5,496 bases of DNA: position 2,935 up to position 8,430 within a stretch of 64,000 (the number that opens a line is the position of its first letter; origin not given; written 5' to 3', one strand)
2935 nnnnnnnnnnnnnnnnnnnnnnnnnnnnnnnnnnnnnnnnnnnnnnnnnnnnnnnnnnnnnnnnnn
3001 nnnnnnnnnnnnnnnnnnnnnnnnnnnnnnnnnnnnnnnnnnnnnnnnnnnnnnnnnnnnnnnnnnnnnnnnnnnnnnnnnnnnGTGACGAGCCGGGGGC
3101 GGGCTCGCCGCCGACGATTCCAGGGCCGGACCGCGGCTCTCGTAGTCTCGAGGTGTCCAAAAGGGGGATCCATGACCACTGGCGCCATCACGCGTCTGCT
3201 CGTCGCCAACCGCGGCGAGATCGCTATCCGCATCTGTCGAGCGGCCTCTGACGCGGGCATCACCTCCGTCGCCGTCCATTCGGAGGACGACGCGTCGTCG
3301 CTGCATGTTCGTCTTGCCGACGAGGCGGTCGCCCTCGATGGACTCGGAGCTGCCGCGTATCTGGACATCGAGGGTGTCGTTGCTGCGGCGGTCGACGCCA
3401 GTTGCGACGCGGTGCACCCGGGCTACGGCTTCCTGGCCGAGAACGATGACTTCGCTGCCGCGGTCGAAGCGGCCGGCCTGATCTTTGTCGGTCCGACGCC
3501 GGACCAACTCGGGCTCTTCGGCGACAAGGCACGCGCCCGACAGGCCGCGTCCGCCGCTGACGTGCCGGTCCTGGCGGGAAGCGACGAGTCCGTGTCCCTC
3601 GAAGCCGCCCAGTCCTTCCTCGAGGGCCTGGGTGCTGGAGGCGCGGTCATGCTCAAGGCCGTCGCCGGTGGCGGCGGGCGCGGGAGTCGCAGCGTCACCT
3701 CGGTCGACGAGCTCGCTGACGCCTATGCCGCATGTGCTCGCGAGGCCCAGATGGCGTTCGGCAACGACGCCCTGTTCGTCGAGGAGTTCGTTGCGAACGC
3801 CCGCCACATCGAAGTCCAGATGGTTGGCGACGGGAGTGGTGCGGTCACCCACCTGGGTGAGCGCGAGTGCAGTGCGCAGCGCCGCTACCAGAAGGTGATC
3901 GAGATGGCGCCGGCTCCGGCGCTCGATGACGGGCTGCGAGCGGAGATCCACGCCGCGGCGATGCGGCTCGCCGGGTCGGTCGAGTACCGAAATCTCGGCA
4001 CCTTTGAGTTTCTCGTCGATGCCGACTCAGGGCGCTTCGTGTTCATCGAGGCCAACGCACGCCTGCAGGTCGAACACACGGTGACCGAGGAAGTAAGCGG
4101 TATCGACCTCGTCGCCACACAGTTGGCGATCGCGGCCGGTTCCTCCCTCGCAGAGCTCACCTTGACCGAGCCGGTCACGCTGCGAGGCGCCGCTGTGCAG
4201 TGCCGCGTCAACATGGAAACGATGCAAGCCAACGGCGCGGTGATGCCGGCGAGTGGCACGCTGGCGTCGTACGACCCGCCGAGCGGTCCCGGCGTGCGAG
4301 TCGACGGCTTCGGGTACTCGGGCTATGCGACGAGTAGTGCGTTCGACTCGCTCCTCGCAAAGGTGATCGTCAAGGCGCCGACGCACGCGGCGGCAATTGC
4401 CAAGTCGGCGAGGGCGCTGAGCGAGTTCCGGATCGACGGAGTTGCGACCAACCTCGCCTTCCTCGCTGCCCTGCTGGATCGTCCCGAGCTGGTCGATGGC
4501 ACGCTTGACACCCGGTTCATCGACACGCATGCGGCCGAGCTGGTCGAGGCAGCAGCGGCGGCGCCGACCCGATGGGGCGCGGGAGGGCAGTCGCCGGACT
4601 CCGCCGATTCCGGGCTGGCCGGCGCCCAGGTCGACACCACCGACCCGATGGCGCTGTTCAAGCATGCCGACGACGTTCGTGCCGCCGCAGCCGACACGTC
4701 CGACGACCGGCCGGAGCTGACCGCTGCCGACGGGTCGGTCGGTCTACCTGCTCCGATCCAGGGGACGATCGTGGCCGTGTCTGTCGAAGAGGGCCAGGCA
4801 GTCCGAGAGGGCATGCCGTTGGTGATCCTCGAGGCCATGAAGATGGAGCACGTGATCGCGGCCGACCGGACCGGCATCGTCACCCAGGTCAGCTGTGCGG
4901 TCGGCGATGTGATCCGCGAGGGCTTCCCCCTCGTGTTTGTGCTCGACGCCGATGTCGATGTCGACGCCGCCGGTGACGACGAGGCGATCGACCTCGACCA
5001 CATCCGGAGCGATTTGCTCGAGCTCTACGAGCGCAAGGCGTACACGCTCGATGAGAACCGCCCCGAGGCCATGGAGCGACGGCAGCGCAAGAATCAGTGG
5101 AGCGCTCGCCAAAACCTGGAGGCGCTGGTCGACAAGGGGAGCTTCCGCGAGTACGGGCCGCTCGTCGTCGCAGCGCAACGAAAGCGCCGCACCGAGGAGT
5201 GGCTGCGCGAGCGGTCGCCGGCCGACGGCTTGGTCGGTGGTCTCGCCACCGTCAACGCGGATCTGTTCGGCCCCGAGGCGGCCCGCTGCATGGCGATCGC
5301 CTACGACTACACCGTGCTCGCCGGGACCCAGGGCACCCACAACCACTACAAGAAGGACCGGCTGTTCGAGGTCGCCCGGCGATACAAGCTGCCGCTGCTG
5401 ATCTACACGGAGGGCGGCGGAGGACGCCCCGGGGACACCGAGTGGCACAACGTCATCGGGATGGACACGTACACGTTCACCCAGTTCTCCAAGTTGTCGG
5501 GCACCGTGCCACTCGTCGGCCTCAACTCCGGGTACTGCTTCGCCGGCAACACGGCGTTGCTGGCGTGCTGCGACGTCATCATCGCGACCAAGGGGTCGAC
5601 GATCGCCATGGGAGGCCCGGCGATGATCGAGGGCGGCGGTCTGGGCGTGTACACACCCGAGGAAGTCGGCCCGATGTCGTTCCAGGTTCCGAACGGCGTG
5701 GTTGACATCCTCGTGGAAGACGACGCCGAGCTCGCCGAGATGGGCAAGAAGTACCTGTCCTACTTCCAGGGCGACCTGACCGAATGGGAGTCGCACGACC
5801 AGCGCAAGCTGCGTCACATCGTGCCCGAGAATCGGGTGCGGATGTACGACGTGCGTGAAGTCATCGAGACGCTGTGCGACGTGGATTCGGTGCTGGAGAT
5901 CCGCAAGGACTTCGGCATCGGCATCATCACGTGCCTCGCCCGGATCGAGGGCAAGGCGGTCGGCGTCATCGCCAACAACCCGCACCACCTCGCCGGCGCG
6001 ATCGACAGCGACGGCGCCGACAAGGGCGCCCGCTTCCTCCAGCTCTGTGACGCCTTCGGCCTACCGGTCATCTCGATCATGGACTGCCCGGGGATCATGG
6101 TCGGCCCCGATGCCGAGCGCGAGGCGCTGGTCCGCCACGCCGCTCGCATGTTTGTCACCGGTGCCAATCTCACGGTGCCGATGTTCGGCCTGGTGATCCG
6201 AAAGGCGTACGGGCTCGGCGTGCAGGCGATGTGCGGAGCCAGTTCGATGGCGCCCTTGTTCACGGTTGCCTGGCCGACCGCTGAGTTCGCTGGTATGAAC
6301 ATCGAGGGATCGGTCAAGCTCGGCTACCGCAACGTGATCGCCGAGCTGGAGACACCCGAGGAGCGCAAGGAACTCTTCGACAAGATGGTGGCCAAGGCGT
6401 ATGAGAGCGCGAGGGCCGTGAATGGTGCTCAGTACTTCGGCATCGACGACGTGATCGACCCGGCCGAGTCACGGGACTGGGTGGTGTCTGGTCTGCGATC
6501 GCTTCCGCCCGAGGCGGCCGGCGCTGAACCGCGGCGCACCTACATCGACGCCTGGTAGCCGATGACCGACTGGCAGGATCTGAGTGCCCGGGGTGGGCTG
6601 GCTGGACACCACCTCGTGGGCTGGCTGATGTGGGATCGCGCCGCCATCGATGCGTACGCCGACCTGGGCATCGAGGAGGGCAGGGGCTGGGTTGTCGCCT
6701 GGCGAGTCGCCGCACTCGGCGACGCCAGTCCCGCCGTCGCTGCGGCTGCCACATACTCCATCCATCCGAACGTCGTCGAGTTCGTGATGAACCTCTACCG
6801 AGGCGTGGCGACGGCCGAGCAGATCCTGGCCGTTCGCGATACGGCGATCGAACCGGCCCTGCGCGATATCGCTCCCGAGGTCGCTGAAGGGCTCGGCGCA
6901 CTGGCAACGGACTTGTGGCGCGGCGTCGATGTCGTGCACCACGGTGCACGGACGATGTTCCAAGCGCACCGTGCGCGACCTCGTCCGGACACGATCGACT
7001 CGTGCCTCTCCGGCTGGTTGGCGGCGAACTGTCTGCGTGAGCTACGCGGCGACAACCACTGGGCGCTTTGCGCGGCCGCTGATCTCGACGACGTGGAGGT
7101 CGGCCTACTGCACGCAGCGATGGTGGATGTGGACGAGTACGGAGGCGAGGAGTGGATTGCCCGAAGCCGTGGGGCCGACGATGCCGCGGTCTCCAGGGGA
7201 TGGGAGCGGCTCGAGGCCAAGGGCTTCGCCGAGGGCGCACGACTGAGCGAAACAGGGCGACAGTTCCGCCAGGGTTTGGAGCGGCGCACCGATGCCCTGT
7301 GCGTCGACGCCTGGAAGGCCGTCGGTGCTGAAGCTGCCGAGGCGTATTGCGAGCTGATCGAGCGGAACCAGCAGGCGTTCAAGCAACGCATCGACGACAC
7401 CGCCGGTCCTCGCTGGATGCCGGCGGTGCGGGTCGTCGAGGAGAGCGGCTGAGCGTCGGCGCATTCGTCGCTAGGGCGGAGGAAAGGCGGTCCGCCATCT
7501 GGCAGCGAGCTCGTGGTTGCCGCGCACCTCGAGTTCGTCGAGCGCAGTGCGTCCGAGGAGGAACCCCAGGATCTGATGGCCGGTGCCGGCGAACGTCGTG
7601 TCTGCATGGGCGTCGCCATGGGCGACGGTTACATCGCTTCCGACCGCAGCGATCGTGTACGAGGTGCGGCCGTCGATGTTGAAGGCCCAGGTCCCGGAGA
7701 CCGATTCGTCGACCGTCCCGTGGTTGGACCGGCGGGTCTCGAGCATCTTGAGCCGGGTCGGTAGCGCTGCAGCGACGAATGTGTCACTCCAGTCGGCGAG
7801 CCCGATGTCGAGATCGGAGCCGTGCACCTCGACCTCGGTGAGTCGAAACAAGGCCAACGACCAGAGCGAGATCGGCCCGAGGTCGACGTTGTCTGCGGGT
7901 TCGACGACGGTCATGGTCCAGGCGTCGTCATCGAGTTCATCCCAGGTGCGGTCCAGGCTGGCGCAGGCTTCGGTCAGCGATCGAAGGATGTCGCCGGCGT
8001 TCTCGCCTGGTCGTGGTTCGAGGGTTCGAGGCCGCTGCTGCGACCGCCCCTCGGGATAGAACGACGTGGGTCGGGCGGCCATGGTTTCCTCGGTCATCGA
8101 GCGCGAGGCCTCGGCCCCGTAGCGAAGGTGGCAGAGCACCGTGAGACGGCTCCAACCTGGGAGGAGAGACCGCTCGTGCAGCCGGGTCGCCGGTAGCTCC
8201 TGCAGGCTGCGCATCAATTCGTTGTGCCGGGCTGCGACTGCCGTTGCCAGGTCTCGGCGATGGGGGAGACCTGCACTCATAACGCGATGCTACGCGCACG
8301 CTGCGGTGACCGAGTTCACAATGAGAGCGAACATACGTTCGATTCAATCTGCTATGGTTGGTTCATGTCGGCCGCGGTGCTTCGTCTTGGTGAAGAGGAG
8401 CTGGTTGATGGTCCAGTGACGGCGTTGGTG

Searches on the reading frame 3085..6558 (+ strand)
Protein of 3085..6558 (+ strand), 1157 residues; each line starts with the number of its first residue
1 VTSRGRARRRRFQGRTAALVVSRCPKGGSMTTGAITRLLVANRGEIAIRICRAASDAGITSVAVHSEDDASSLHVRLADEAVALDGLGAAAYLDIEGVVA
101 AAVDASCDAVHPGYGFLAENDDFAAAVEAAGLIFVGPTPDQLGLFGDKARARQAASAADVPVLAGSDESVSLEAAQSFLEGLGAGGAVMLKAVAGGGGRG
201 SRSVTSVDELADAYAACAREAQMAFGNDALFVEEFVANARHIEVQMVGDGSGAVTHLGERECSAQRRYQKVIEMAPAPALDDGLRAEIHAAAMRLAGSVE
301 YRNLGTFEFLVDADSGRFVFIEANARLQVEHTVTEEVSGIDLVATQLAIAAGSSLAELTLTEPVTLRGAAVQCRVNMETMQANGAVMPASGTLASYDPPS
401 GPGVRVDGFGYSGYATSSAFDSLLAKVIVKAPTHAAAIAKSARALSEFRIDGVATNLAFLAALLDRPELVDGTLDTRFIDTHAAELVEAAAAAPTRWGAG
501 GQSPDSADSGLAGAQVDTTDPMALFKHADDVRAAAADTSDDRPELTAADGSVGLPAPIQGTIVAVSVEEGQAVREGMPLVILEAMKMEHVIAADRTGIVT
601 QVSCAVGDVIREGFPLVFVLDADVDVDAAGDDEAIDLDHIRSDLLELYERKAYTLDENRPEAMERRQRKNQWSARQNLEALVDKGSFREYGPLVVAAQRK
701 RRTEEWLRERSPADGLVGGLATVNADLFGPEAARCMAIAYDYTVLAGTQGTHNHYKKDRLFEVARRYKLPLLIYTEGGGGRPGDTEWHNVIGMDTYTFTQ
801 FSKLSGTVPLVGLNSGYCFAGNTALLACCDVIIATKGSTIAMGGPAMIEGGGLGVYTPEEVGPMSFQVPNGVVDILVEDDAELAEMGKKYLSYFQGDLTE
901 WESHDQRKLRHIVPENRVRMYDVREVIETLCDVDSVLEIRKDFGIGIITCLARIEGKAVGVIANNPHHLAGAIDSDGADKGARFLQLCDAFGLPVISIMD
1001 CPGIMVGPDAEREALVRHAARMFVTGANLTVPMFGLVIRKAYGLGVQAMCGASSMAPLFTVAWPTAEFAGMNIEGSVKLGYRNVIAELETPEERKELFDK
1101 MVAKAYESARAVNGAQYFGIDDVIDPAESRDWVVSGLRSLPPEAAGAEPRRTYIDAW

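Call 53: search_protein_families(library=pfam, proteins=[window:3085-6558:+], max_evalue=0.0001)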
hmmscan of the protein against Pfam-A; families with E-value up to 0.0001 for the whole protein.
window:3085-6558:+ (1157 aa): 7 families
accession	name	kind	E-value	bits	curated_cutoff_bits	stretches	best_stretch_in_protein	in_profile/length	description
PF01039.27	Carboxyl_trans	-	1.2e-71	242.3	22.3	1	670-1138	6-476/493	Carboxyl transferase domain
PF02786.22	CPSase_L_D2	-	6.8e-59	199.4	19.8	1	147-357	1-210/211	Carbamoyl-phosphate synthase L chain, ATP binding domain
PF00289.28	Biotin_carb_N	-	2.8e-40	137.6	25.5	1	35-141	2-109/110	Biotin carboxylase, N-terminal domain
PF02785.25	Biotin_carb_C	-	1.5e-31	109.1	32.4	1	372-480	1-107/108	Biotin carboxylase C-terminal domain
PF00364.28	Biotin_lipoyl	-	3.6e-13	49.6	22.1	1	556-617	5-71/73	Biotin-requiring enzyme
PF03255.19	ACCA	-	4.4e-07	29.8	23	1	947-1040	94-195/310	Acetyl co-enzyme A carboxylase carboxyltransferase-like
PF07478.18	Dala_Dala_lig_C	-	6.5e-05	23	24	0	188-325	39-174/204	D-ala D-ala ligase C-terminus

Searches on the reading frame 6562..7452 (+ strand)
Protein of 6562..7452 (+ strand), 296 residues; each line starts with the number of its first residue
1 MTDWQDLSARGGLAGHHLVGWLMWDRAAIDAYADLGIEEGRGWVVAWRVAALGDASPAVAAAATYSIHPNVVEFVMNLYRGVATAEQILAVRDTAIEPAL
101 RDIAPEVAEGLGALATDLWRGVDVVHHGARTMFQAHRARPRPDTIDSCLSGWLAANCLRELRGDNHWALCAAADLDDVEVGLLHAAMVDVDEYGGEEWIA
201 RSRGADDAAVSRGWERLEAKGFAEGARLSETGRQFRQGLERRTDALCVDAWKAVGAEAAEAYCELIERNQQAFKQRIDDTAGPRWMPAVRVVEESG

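Call 53: search_protein_families(library=pfam, proteins=[window:6562-7452:+], max_evalue=0.0001)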
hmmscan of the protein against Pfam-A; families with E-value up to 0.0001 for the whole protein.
window:6562-7452:+ (296 aa): 1 family
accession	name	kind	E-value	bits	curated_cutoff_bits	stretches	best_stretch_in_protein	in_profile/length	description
PF21863.2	HTH_67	-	1.4e-49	169.6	27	1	17-273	10-261/268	Helix-turn-helix family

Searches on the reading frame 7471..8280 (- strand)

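Call 53: search_protein_families(library=pfam, proteins=[window:7471-8280:-], max_evalue=0.0001)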
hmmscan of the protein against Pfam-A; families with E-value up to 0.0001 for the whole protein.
window:7471-8280:- (269 aa): 1 family
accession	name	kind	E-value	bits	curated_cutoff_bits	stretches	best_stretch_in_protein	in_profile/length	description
PF11716.13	MDMPI_N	-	2.2e-16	61.2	24.2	1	16-157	2-139/140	Mycothiol maleylpyruvate isomerase N-terminal domain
